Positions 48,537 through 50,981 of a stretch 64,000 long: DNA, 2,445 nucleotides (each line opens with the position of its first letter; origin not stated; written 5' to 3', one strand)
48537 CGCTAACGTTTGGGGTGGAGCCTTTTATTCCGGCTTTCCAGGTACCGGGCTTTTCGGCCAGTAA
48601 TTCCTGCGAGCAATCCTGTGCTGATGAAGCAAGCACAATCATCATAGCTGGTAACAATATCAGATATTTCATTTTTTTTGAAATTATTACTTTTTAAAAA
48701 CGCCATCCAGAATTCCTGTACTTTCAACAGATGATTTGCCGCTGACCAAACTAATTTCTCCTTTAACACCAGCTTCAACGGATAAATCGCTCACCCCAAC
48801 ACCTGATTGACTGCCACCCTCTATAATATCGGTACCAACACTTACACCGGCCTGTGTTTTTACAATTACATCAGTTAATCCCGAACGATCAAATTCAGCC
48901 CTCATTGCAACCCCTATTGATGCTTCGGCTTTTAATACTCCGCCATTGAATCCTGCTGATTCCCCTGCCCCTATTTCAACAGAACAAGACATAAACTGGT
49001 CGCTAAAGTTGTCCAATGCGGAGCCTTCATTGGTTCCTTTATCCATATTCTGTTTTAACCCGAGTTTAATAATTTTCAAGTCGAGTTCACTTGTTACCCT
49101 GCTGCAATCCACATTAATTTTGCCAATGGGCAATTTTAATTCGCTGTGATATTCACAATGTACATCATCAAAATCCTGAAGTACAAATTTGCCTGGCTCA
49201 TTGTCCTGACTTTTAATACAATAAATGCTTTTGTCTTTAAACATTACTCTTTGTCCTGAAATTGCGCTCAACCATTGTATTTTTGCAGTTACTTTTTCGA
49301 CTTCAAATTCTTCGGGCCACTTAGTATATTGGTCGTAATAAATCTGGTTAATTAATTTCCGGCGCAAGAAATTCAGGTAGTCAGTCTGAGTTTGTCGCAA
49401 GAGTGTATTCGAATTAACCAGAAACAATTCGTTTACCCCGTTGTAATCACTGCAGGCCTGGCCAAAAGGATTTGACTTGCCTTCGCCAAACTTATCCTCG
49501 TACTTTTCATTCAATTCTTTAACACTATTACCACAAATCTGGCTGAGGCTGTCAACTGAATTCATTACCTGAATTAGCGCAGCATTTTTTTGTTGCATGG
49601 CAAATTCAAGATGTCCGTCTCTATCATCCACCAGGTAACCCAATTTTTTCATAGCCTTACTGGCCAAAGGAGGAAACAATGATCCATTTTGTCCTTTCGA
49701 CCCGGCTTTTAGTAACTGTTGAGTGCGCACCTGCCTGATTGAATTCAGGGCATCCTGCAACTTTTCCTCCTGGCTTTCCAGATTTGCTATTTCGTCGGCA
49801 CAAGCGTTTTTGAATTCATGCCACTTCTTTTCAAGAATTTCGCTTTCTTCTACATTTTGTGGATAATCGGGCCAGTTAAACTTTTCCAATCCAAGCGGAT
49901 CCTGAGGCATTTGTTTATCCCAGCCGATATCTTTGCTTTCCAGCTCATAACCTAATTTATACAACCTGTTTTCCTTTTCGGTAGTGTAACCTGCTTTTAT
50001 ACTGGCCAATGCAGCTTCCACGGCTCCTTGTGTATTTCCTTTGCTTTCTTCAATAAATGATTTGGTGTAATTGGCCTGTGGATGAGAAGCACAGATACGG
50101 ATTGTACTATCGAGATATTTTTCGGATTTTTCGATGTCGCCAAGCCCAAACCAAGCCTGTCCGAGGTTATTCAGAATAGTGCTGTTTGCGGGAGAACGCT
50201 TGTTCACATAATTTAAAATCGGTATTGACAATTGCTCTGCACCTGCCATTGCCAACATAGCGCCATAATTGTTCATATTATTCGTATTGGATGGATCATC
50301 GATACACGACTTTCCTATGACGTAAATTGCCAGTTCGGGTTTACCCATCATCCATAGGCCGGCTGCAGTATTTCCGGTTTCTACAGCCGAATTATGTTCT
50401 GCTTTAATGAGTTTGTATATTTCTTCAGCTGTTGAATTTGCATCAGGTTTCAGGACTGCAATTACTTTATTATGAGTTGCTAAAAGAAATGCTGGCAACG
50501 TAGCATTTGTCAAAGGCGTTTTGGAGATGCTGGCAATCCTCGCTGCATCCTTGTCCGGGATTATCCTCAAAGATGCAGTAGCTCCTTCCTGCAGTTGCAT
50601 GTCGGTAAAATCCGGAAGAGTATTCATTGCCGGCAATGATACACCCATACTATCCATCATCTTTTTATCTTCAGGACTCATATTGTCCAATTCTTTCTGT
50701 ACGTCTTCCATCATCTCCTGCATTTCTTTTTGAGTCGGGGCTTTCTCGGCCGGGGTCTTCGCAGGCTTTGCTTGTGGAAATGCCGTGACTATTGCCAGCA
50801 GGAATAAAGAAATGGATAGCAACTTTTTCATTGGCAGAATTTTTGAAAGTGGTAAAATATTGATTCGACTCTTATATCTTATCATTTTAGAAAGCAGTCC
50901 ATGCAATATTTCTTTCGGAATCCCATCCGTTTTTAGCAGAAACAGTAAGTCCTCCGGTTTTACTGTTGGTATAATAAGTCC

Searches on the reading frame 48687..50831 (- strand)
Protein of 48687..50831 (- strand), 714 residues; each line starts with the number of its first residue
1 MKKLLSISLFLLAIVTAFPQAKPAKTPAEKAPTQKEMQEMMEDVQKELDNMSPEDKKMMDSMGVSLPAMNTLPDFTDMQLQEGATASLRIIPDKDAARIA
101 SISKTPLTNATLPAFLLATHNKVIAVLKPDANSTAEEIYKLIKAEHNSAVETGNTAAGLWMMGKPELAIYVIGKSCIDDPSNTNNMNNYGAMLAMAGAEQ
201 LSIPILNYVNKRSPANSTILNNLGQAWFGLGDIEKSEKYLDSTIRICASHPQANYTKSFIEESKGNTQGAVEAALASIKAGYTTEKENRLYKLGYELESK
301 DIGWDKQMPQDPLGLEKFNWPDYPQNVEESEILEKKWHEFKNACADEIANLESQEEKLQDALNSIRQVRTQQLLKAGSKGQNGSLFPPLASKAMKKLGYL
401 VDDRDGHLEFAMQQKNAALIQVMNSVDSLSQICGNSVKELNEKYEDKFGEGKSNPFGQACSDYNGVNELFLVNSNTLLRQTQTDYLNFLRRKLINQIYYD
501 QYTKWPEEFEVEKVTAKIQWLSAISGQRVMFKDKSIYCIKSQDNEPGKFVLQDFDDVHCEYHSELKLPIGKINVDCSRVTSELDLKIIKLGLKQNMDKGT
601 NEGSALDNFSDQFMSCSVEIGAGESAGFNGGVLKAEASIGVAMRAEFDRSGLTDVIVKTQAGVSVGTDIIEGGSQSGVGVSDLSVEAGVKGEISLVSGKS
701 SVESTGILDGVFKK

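Call 3: search_protein_families(library=pfam, proteins=[window:48687-50831:-], max_evalue=1)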
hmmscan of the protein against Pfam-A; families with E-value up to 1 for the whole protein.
window:48687-50831:- (714 aa): 9 families
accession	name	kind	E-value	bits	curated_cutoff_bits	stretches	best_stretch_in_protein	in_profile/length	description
PF05873.17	Mt_ATP-synt_D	-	0.0065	16.8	27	1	22-85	73-136/154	ATP synthase D chain, mitochondrial (ATP5H)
PF13374.12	TPR_10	-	0.0067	16.9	27.5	1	218-247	3-32/42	Tetratricopeptide repeat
PF07719.23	TPR_2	-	0.015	15.8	27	1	219-245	3-29/34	Tetratricopeptide repeat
PF00515.34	TPR_1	-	0.033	14.4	27.8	1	219-246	3-30/34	Tetratricopeptide repeat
PF14559.12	TPR_19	-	0.034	14.9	25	1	200-243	8-51/68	Tetratricopeptide repeat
PF04108.17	ATG17_like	-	0.13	12.1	43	1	332-446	53-155/355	Autophagy protein ATG17-like domain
PF13424.12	TPR_12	-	0.17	12.5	30.1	0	212-247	40-75/77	Tetratricopeptide repeat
PF13432.12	TPR_16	-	0.19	12.6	32.7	0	211-250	25-64/65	Tetratricopeptide repeat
PF21609.2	Toxofilin-like_dom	-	0.21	12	27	1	37-59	51-73/84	Toxofilin-like domain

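Call 4: search_protein_families(library=ncbifam, proteins=[window:48687-50831:-], max_evalue=1)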
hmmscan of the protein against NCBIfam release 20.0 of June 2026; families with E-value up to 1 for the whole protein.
window:48687-50831:- (714 aa): 3 families
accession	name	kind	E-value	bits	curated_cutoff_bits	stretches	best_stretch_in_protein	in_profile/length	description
TIGR02917.1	PEP_TPR_lipo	equivalog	3.8e-06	25.1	312.2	1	172-280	182-290/899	XrtA/PEP-CTERM system TPR-repeat protein PrsT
NF040959.1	MamA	equivalog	9.5e-05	21.9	200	1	159-272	81-194/204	magnetosome protein MamA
TIGR02521.1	type_IV_pilW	equivalog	0.076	12.5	154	1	179-271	95-189/234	type IV pilus biogenesis/stability protein PilW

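Call 35: search_protein_families(library=padloc, max_evalue=0.01, proteins=[window:48687-50831:-])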
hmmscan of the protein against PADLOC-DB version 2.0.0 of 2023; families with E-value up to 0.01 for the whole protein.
window:48687-50831:- (714 aa): 0 families

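Call 36: search_protein_families(library=phrogs, max_evalue=0.01, proteins=[window:48687-50831:-])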
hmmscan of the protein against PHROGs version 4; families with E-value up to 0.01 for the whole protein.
window:48687-50831:- (714 aa): 0 families

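Call 47: search_solved_structures(query=A5, max_evalue=1)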
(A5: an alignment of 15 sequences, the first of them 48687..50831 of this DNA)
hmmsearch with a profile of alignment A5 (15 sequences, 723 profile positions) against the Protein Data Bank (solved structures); distinct sequences matched with E-value up to 1: 67 (the best 60 are shown).
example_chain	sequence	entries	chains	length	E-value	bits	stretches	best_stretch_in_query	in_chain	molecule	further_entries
9qhb_A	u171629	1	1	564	3.5e-13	52.3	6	227-283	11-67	Engineered tetratricopeptide repeat protein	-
5fzr_A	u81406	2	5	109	3.4e-10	42.4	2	154-208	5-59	DESIGNED TPR PROTEIN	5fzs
5fzq_A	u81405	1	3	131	7.8e-10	41.2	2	154-208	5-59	DESIGNED TPR PROTEIN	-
8bu0_A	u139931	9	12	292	8.5e-10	41.1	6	227-283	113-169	Consensus tetratricopeptide repeat protein | Crystal structure of an 8-repeat consensus TPR superhelix with Zinc. | Monomer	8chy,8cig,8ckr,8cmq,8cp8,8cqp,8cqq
7obi_A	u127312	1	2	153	3.8e-08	35.6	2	168-261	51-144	CTPR-rv4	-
9qhc_A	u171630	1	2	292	6.5e-08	34.8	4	227-283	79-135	Engineered tetratricopeptide repeat protein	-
2fo7_A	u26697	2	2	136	5.2e-06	28.6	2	227-283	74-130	SYNTHETIC CONSENSUS TPR PROTEIN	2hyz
8ch0_A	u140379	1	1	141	6.2e-06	28.3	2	227-283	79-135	Consensus tetratricopeptide repeat protein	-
7yeh_B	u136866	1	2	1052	3.3e-05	25.9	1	155-281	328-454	UDP-N-acetylglucosamine--peptide N-acetylglucosaminyltransferase 110 kDa subunit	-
7yea_A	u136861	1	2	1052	3.3e-05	25.9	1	155-281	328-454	UDP-N-acetylglucosamine--peptide N-acetylglucosaminyltransferase 110 kDa subunit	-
7ntf_A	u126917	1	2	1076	3.5e-05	25.8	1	155-281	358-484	Isoform 1 of UDP-N-acetylglucosamine--peptide N-acetylglucosaminyltransferase 110 kDa subu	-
8re8_A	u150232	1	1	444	0.0001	24.3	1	211-286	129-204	Aspartyl/asparaginyl beta-hydroxylase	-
8re5_A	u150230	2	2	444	0.0001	24.3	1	211-286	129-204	Aspartyl/asparaginyl beta-hydroxylase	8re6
8re7_A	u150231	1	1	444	0.0001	24.3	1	211-286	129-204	Aspartyl/asparaginyl beta-hydroxylase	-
8re9_A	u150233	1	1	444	0.0001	24.3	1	211-286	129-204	Aspartyl/asparaginyl beta-hydroxylase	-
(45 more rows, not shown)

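Call 50: find_homologous_proteins(query=window:48687-50831:-, max_evalue=1e-10)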
Query window:48687-50831:- (714 aa): 855 proteins with E <= 1e-10 among 8000 candidates; the best 120 are listed.
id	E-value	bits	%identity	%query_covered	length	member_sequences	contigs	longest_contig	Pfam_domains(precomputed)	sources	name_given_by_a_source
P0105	0.0e+0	1596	100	100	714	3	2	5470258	-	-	-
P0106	0.0e+0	1235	76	100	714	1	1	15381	-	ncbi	-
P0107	0.0e+0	1137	70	100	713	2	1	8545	-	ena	-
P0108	0.0e+0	1134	70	100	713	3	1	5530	-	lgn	-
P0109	0.0e+0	1127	70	100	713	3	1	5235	-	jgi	jgi:hypothetical protein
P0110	0.0e+0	1090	67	100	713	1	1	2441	-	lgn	-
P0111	0.0e+0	1080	67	100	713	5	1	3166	-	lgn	-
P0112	0.0e+0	1058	66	99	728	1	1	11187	-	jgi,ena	-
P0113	0.0e+0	1038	65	100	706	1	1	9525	-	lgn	-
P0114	0.0e+0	1020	66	100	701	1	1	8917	-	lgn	-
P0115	2.2e-297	1006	66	95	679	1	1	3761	-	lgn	-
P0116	1.0e-292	991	62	100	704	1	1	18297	-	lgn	-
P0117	2.6e-292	989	64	100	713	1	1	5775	-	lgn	-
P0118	3.0e-291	986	64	100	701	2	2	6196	-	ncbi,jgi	jgi:hypothetical protein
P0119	4.6e-290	982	63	99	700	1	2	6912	-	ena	-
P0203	1.4e-202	693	48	96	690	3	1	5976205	PF14559.13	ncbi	-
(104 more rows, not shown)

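Call 65: predict_structure(alignment_id=A8)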
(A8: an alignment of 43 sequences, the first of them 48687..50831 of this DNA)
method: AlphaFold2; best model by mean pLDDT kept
length: 714 residues; sequences in the alignment: 43
mean_pLDDT: 75.1   pTM: 0.56
mean pLDDT of the five models: 75.1, 74.0, 70.0, 68.9, 68.5
residues with pLDDT >= 90: 304; 70-90: 143; 50-70: 100; < 50: 167
segments of 3 or more residues with pLDDT < 50: 1-3, 11-30, 62-64, 542-573, 577-613, 618-641, 649-652, 663-665, 667-687, 693-698, 707-709, 712-714
pLDDT, mean of each block of 10 residues (from residue 1): 51 39 31 61 65 65 49 60 66 90 87 94 89 91 86 88 87 94 93 92 95 93 96 95 95 95 93 92 88 89 85 83 95 95 96 95 88 75 76 90 88 95 96 96 87 87 96 97 95 93 92 95 95 85 45 44 44 47 36 39 41 48 42 44 51 53 45 31 45 49 51 47
secondary structure, 60 per line:
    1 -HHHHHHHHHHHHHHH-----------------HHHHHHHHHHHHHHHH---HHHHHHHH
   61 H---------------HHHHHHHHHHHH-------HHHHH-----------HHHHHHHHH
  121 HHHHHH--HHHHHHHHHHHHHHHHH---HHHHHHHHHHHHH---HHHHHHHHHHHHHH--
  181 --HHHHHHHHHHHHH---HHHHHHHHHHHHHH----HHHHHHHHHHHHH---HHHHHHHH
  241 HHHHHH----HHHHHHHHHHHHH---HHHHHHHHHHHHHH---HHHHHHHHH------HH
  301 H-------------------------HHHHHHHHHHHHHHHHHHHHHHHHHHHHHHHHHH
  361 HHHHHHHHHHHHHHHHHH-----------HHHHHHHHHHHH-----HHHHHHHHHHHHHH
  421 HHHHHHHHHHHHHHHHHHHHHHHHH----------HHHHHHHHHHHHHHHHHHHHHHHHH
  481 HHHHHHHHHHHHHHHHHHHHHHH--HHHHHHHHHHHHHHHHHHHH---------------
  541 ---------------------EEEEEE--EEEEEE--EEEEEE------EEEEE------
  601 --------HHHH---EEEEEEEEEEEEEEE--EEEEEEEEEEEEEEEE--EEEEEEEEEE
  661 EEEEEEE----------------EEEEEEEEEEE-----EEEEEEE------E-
elements in order (helices of 4 or more, strands of 3 or more residues): H2-16 H34-49 H53-61 H77-88 H96-100 H112-126 H129-145 H149-161 H165-178 H183-195 H199-212 H217-229 H233-246 H251-263 H267-280 H284-292 H327-378 H390-401 H407-445 H456-503 H506-525 E562-567 E570-575 E578-583 E590-594 H609-612 E616-630 E633-648 E651-667 E684-694 E700-706
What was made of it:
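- Tried and rejected: The idea that its C-terminus is a spike-like beta-helix or a membrane beta-barrel is unsupported, because that region has pLDDT below 50 (call 65).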

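Call 68: fold_search(model_id=the predicted structure, library=pdb)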
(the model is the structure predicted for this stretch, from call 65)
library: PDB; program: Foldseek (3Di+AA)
matches with E <= 10: 990; with E <= 0.001: 65
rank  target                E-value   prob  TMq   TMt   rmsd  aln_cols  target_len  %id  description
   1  7ntf_A                1.4e-05  1.00  0.20  0.16  25.9       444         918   16  Cryo-EM structure of unliganded O-GlcNAc transferase (released 2021-11-17)
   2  8chy                  4.9e-05  1.00  0.17  0.41  23.2       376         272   12  Crystal structure of an 8-repeat consensus TPR superhelix with Zinc. (released 2024-02-21)
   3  7obi_B                5.2e-05  1.00  0.17  0.81   2.6       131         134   24  Consensus tetratricopeptide repeat protein type RV4 (released 2022-02-23)
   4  4xi0_D                5.6e-05  1.00  0.18  0.66   8.8       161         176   17  MamA 41-end from Desulfovibrio magneticus RS-1 (released 2015-08-19)
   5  9gzg_A                7.0e-05  1.00  0.19  0.79   2.7       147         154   16  Crystal structure of CTPR4E4 mutant (released 2025-10-15)
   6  5bnw_A                7.7e-05  1.00  0.20  0.20   2.0       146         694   18  The active site of O-GlcNAc transferase imposes constraints on substrate sequence (released 2015-08-05)
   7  1w3b_A                7.7e-05  1.00  0.17  0.30  23.5       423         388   12  The superhelical TPR domain of O-linked GlcNAc transferase reveals structural similarities to importin alpha. (released 2004-09-09)
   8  4xi0_F                8.4e-05  1.00  0.18  0.65   8.8       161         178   17  MamA 41-end from Desulfovibrio magneticus RS-1 (released 2015-08-19)
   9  9qhb                  9.2e-05  1.00  0.20  0.45  16.8       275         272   17  Crystal structure of 16-repeat CTPR protein with eliminated coordination sites (released 2025-10-22)
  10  6q4m                  9.6e-05  1.00  0.20  0.20  16.5       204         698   15  Crystal structure of the O-GlcNAc transferase Asn648Tyr mutation (released 2019-12-25)
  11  5lfl_D                9.6e-05  1.00  0.18  0.65   8.8       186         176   16  MamA RS-1 ArsTM double mutant (released 2017-08-02)
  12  6eou                  9.6e-05  1.00  0.19  0.37  23.6       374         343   10  O-GlcNAc transferase TPR domain with the intellectual disability associated mutation L254F (released 2018-05-09)
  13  5lfl_F                1.0e-04  1.00  0.18  0.65   8.9       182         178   15  MamA RS-1 ArsTM double mutant (released 2017-08-02)
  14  4xi0_B                1.1e-04  1.00  0.18  0.66   8.9       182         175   15  MamA 41-end from Desulfovibrio magneticus RS-1 (released 2015-08-19)
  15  3vtx_A                1.1e-04  1.00  0.17  0.59   7.5       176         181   18  Crystal structure of MamA protein (released 2012-10-31)
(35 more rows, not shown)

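Call 98: find_encoding_contigs(protein=P0203, flank=10000, max_places=2)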
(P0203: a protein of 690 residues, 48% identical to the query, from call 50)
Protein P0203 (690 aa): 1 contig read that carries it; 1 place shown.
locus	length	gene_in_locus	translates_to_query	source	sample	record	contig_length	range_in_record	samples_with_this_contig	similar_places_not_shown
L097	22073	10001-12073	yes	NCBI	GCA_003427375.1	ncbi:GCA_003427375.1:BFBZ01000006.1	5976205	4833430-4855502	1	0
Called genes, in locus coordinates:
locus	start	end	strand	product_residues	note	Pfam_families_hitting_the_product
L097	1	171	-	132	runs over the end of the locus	PF12840:HTH_20, PF01022:HTH_5, PF08279:HTH_11 (weak), PF12802:MarR_2 (weak), PF01978:TrmB (weak)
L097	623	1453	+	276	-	PF00165:HTH_AraC, PF12833:HTH_18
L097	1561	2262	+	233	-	PF00106:adh_short, PF13561:adh_short_C2, PF23441:SDR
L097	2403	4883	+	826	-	PF02927:CelD_N, PF00759:Glyco_hydro_9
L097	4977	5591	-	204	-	PF00072:Response_reg, PF08281:Sigma70_r4_2 (faint), PF00196:GerE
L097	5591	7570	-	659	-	PF13424:TPR_12 (faint), PF07719:TPR_2 (faint), PF07730:HisKA_3, PF13581:HATPase_c_2 (weak), PF02518:HATPase_c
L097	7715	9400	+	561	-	-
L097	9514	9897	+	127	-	-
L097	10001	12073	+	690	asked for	PF14559:TPR_19 (faint)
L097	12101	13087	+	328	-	-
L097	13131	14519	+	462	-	-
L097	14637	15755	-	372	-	PF06441:EHN, PF00561:Abhydrolase_1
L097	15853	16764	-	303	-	PF20240:DUF6597, PF00165:HTH_AraC (faint), PF12833:HTH_18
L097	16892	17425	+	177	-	-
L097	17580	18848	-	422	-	PF05426:Alginate_lyase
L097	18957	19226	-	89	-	-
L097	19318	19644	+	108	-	PF12840:HTH_20 (weak), PF01022:HTH_5, PF08279:HTH_11 (weak)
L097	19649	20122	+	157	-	PF08327:AHSA1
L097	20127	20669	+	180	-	PF07617:DUF1579 (faint)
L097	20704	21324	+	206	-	PF01872:RibD_C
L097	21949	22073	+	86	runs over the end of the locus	-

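Call 101: search_protein_families(library=pfam, max_evalue=1, proteins=[L097:7715-9397:+, L097:9430-9894:+, L097:12101-13084:+, L097:13131-14516:+, L097:16892-17422:+])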
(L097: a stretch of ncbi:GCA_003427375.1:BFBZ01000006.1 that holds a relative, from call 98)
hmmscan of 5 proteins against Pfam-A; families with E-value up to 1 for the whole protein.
L097:7715-9397:+ (561 aa): 1 family
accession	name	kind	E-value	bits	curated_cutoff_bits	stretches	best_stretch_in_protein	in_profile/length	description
PF13665.11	Tox-PAAR-like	-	0.036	14.6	31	1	81-125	59-103/108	Toxin PAAR-like domain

L097:9430-9894:+ (155 aa): 3 families
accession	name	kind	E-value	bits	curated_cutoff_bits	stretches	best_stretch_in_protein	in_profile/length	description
PF07660.19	STN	-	0.045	14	28.4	1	33-53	27-47/52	Secretin and TonB N terminus short domain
PF13059.11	DUF3922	-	0.066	14.2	25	1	61-128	7-70/79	Protein of unknown function (DUF3992)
PF10722.14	YbjN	-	0.12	13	22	1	96-146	66-116/126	Putative bacterial sensory transduction regulator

L097:12101-13084:+ (328 aa): 0 families

L097:13131-14516:+ (462 aa): 4 families
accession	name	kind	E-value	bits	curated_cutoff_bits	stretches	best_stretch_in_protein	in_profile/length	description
PF25155.1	NTF2_YvbJ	-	0.054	14.7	25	1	333-390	22-78/123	YvbJ NTF2-like domain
PF17584.7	ComS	-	0.12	12.4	27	0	152-166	22-36/44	Bacillus competence protein S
PF22858.2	DUF7016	-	0.19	12.2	27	1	110-138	5-32/68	Domain of unknown function (DUF7016)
PF17138.9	DUF5111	-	0.62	10.3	31.9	1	361-433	43-113/122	Domain of unknown function (DUF5111)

L097:16892-17422:+ (177 aa): 22 families
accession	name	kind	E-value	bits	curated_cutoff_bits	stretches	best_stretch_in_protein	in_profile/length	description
PF13238.12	AAA_18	-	3.9e-05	24.6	29.4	1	11-108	1-111/128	AAA domain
PF02224.24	Cytidylate_kin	-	0.00063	20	26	1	11-37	1-27/211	Cytidylate kinase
PF00005.33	ABC_tran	-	0.0011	20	25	1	8-34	11-37/137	ABC transporter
PF01202.28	SKI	-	0.0024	18.4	22.1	1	18-42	2-26/159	Shikimate kinase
PF04631.17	PIF2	-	0.0064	15.8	25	1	60-103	107-152/372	Per os infectivity factor 2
PF01926.29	MMR_HSR1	-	0.0074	16.8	21.9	1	10-34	1-24/113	50S ribosome-binding GTPase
PF13521.12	AAA_28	-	0.0087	16.7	27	1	10-36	1-27/164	AAA domain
PF07931.18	CPT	-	0.011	16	22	1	12-60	5-56/172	Chloramphenicol phosphotransferase-like protein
PF00004.35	AAA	-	0.022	15.7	21.2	1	13-40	3-30/131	ATPase family associated with various cellular activities (AAA)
PF13401.12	AAA_22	-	0.032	15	27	1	11-36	8-36/130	AAA domain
PF13207.12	AAA_17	-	0.032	15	27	1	15-36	2-23/136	AAA domain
PF01712.25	dNK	-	0.035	14.3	27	1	11-38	1-28/203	Deoxynucleoside kinase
PF13555.12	AAA_29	-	0.037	14.2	27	1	10-24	24-38/61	P-loop containing region of AAA domain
PF13671.12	AAA_33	-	0.048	14.4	27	1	13-41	4-32/143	AAA domain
PF00910.28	RNA_helicase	-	0.057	14.3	21.5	1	12-33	2-23/105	RNA helicase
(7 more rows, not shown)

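Call 102: search_solved_structures(query=L097:7715-9397:+, max_evalue=1, show_alignments=1)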
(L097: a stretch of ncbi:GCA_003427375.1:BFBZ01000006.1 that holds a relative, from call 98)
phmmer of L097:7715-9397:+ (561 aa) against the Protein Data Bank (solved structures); distinct sequences matched with E-value up to 1: 1.
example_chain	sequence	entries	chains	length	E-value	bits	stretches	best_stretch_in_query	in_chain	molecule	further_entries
6nal_A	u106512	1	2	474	9.8e-05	24.4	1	133-334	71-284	Thiol-activated cytolysin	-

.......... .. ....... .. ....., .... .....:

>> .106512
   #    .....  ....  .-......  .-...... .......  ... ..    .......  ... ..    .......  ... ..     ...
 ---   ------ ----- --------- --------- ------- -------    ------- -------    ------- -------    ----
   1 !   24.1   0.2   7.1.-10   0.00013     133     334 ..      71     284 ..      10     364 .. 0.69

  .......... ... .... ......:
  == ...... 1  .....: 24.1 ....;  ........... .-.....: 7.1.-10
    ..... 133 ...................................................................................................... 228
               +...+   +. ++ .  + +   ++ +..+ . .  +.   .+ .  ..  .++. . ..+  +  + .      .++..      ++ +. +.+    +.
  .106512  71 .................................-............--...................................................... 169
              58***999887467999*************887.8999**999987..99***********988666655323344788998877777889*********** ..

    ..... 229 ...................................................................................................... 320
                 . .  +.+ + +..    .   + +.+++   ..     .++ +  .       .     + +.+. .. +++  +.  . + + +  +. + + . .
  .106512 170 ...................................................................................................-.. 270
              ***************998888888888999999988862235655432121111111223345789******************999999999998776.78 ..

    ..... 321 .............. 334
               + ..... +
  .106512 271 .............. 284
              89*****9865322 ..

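Call 103: search_solved_structures(query=L097:9430-9894:+, max_evalue=1)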
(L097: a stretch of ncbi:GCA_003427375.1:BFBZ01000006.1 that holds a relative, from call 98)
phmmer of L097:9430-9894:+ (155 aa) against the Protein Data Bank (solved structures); distinct sequences matched with E-value up to 1: 1.
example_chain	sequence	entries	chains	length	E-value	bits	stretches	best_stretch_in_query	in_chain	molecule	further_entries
5gr8_A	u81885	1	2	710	0.45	13.9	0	70-122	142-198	Leucine-rich repeat receptor-like protein kinase PEPR1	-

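Call 108: find_related_loci(query=A8, collection=metagenome_contigs, flank=10000)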
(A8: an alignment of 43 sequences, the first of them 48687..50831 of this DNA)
Query A8 (714 aa) in metagenome_contigs; peptide patterns used: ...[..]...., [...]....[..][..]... (x = any residue, [..] = any of these).
419 stretches matched a pattern; 314 encode a relative of the query (tblastn E <= 1e-3); the best 80 are kept; 80 distinct loci.
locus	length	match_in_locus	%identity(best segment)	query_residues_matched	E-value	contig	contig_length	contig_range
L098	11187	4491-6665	66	1-709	0e+0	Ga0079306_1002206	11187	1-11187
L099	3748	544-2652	62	1-714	0e+0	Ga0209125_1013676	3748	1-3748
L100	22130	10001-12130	58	1-714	0e+0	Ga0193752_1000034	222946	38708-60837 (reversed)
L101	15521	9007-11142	57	1-714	0e+0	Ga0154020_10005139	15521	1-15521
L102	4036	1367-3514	56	1-708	0e+0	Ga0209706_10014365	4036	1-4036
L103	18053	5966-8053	56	15-713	0e+0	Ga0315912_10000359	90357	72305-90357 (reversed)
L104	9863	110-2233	49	1-714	0e+0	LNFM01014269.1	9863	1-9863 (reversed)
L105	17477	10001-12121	52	1-714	0e+0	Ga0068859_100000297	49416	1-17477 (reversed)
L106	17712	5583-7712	49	1-711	0e+0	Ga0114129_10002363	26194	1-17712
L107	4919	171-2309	47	1-711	0e+0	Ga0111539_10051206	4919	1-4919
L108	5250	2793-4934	48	1-711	0e+0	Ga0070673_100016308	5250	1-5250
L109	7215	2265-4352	49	20-708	0e+0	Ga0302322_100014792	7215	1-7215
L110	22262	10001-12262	45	1-712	0e+0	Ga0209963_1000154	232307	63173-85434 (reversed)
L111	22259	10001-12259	45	1-711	0e+0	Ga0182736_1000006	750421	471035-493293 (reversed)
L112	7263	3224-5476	44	1-711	0e+0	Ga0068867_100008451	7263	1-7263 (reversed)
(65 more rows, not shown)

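Call 115: search_solved_structures(query=A12, max_evalue=10)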
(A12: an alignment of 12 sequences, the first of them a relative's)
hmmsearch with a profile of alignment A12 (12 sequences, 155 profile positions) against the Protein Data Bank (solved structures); distinct sequences matched with E-value up to 10: 3.
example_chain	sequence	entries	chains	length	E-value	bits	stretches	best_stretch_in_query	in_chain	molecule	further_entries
5cwh_A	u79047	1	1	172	0.1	15.8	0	120-148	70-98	Designed helical repeat protein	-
5h78_A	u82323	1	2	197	0.17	15.1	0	120-148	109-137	cAMP-dependent protein kinase type II-alpha regulatory subunit,DHR14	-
7qep_N7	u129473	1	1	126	0.3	14.3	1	53-109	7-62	60S RIBOSOMAL PROTEIN L27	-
